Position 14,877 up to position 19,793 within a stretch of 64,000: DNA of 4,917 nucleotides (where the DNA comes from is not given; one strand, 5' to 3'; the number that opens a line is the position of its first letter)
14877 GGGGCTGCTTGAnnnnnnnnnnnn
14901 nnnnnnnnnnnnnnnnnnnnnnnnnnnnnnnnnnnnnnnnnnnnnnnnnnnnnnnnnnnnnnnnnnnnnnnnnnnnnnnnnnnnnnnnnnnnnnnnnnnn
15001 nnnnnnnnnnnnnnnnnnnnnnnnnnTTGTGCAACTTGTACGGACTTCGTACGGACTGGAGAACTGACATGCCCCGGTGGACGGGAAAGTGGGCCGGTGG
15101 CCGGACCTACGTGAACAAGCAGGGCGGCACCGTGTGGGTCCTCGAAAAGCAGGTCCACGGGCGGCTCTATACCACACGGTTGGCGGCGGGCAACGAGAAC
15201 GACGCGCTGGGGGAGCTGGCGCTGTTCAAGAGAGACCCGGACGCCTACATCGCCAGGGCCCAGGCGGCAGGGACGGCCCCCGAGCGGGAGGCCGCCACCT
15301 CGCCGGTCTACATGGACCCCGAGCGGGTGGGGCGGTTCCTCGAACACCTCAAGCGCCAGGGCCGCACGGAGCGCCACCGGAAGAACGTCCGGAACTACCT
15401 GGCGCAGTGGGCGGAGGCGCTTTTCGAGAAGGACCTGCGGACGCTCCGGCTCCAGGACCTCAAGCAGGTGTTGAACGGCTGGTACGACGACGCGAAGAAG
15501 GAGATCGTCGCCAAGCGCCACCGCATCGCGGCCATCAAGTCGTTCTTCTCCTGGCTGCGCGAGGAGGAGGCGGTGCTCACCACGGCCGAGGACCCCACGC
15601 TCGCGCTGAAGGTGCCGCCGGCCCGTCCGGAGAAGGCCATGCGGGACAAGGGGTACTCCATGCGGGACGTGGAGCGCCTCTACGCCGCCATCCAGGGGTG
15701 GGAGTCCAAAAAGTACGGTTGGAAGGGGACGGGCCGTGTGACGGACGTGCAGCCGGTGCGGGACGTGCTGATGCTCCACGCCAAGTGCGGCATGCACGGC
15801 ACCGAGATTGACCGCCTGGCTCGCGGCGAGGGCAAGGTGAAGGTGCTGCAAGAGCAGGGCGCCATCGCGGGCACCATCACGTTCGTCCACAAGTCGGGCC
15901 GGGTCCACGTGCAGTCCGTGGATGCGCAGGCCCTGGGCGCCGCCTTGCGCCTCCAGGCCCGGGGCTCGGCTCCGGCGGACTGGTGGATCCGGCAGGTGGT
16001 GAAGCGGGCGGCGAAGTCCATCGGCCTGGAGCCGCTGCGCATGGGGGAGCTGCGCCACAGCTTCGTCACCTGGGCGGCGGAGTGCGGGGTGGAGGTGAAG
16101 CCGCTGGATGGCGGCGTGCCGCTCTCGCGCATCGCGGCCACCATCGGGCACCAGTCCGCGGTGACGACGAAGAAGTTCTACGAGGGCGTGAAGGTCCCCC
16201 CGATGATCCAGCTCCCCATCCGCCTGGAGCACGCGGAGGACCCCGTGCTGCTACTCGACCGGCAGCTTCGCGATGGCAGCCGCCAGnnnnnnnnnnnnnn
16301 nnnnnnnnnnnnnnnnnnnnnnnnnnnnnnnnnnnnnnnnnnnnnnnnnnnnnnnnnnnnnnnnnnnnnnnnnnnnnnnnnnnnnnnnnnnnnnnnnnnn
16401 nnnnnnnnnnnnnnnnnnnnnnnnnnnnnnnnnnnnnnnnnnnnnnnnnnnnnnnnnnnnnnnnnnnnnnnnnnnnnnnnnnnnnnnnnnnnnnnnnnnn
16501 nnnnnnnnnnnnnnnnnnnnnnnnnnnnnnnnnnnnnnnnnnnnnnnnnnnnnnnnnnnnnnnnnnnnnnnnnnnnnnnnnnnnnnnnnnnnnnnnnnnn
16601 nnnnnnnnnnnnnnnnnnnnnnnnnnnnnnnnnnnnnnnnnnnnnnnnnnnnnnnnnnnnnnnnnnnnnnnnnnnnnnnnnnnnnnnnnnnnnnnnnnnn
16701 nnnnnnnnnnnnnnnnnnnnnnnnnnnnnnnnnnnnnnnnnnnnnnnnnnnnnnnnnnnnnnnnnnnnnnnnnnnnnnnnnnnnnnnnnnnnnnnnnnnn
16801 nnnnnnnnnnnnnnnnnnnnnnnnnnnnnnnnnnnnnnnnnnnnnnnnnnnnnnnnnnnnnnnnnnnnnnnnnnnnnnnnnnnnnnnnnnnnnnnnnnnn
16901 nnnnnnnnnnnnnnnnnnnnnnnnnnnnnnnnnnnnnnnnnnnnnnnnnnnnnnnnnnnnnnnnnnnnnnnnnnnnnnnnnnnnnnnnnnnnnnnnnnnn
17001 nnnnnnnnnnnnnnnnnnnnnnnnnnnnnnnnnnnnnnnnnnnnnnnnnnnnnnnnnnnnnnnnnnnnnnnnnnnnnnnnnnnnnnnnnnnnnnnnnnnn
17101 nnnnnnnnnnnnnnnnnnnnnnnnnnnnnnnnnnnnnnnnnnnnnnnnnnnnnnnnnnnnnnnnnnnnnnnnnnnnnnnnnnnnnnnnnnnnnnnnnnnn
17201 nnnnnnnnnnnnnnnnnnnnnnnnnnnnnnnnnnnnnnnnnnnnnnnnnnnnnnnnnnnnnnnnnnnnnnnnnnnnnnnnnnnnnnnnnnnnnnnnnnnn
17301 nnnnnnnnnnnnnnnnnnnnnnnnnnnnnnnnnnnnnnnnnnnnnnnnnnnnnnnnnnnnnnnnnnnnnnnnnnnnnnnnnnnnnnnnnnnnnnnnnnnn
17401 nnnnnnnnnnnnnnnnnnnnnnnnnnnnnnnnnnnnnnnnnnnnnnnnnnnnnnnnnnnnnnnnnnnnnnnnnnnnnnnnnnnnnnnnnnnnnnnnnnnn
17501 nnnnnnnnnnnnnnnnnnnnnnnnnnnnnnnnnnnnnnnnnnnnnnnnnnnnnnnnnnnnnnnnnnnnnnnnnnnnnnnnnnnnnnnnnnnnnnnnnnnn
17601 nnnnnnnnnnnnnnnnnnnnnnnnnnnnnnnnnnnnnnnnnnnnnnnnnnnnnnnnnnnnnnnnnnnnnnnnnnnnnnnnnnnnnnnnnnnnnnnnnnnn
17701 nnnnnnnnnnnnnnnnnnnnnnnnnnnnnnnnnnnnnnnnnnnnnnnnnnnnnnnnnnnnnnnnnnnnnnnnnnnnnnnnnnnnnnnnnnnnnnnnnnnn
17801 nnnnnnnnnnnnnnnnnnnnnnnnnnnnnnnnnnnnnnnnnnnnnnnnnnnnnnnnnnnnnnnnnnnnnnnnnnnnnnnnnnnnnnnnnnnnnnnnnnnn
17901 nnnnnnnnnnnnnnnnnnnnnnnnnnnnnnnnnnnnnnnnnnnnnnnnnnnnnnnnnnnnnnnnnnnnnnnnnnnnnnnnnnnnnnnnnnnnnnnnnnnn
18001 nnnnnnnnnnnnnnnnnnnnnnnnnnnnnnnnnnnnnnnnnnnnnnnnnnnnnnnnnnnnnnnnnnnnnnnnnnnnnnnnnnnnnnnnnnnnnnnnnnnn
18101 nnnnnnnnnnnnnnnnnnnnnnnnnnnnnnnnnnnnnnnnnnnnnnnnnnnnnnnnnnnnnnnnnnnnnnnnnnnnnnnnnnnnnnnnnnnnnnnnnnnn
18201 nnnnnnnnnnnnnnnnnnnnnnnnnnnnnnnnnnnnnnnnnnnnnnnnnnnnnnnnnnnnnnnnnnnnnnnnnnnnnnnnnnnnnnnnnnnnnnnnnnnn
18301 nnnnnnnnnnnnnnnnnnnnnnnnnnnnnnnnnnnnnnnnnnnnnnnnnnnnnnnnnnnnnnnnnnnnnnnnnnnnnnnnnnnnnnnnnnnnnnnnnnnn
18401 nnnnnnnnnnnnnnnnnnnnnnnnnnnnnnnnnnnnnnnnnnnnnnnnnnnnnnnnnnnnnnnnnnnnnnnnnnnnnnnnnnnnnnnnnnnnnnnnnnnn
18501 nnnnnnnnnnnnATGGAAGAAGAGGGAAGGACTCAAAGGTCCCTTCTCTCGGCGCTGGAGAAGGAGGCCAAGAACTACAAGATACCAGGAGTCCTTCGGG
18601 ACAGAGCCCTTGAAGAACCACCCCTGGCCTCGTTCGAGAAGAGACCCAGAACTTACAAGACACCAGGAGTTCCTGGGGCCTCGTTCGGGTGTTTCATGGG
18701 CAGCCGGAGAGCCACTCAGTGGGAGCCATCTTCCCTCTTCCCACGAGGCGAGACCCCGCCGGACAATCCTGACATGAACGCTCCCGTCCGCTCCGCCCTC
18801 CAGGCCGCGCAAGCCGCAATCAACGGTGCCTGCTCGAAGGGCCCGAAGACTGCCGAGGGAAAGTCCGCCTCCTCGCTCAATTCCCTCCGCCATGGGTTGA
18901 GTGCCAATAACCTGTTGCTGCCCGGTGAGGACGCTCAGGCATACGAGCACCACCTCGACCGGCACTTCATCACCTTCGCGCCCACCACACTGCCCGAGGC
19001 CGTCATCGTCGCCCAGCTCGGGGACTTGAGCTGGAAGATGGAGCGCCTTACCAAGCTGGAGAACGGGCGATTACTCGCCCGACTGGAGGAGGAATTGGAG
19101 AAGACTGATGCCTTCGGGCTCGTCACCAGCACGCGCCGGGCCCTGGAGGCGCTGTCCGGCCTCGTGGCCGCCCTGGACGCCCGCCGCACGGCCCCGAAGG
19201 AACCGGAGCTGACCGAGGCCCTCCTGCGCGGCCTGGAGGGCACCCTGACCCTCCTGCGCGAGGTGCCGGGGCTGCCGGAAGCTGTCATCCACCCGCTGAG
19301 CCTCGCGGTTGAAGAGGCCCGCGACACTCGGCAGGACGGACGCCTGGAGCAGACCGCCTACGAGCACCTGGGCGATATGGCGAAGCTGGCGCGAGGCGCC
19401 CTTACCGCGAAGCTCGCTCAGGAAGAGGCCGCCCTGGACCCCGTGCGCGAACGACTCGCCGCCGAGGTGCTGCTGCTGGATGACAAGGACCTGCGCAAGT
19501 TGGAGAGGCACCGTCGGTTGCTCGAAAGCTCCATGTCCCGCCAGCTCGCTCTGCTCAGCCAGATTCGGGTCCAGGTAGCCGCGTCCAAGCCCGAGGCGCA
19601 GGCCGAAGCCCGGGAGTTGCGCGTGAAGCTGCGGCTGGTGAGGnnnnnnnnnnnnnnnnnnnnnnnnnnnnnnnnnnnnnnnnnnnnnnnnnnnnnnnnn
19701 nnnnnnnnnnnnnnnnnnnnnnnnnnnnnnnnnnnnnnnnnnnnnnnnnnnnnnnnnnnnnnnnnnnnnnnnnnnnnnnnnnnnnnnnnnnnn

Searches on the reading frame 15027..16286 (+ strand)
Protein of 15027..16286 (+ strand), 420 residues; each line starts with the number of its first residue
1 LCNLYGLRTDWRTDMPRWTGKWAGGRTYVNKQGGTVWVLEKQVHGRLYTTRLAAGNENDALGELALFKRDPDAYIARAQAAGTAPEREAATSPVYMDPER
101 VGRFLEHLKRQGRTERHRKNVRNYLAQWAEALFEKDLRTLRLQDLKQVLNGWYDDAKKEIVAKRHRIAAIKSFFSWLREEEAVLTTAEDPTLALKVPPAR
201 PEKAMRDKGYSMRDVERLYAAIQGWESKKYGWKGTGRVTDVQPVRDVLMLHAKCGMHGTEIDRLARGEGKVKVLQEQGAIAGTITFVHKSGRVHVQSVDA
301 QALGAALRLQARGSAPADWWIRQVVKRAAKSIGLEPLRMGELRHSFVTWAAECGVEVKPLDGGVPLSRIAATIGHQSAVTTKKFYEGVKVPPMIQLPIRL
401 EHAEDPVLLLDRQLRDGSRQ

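Call 17: search_protein_families(library=pfam, proteins=[window:15027-16286:+], max_evalue=0.01)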
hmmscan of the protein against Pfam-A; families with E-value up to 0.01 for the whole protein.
window:15027-16286:+ (420 aa): 4 families
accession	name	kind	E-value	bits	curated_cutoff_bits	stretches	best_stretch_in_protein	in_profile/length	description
PF02899.23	Phage_int_SAM_1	-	0.0054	17.4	22.3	0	103-180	3-82/83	Phage integrase, N-terminal SAM-like domain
PF10208.15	ARMET_C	-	0.0061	16.4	23.5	0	135-152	2-19/43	ARMET, C-terminal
PF25200.1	DUF7833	-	0.0069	16.8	24.3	0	99-128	30-60/63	Family of unknown function (DUF7833)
PF22943.2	HTH_68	-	0.0086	16.1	27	0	240-263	3-25/45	Putative helix-turn-helix domain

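Call 23: search_protein_families(library=ncbifam, proteins=[window:15027-16286:+], max_evalue=0.01)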
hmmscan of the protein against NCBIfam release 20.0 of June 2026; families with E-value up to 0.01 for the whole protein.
window:15027-16286:+ (420 aa): 4 families
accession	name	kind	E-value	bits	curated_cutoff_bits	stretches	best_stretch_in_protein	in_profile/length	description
NF040815.2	recomb_XerA_Arch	equivalog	2.3e-07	30.7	220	1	103-223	2-110/263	site-specific tyrosine recombinase/integron integrase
TIGR02225.1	recomb_XerD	equivalog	2.4e-06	27.1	329.6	1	103-224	2-118/290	site-specific tyrosine recombinase XerD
NF001399.0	PRK00283.1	subfamily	5.2e-05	22.6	279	1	103-225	11-129/300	tyrosine recombinase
TIGR02224.1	recomb_XerC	equivalog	0.00075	19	335.15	0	104-185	3-88/295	tyrosine recombinase XerC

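Call 49: search_protein_families(library=phrogs, proteins=[window:15027-16286:+], max_evalue=0.001)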
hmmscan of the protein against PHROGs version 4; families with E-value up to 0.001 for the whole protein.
window:15027-16286:+ (420 aa): 2 families
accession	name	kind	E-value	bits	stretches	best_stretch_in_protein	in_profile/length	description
phrog_1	-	integration and excision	3e-12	47.6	1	30-382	117-429/611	integrase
phrog_216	-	integration and excision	6.6e-08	33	1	320-387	164-223/301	integrase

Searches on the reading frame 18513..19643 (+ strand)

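Call 3: search_protein_families(library=pfam, proteins=[window:18513-19643:+], max_evalue=1)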
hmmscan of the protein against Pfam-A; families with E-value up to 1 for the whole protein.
window:18513-19643:+ (377 aa): 0 families

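Call 4: search_protein_families(library=ncbifam, proteins=[window:18513-19643:+], max_evalue=1)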
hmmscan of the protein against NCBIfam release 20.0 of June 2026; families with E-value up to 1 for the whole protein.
window:18513-19643:+ (377 aa): 1 family
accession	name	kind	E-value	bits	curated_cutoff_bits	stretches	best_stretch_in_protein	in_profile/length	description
NF053524.1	thylo_ssl2009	equivalog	0.3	11.8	58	1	279-316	49-86/90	ssl2009 family thylakoid membrane protein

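Call 49: search_protein_families(library=phrogs, proteins=[window:18513-19643:+], max_evalue=0.001)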
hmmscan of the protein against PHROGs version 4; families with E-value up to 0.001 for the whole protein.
window:18513-19643:+ (377 aa): 0 families
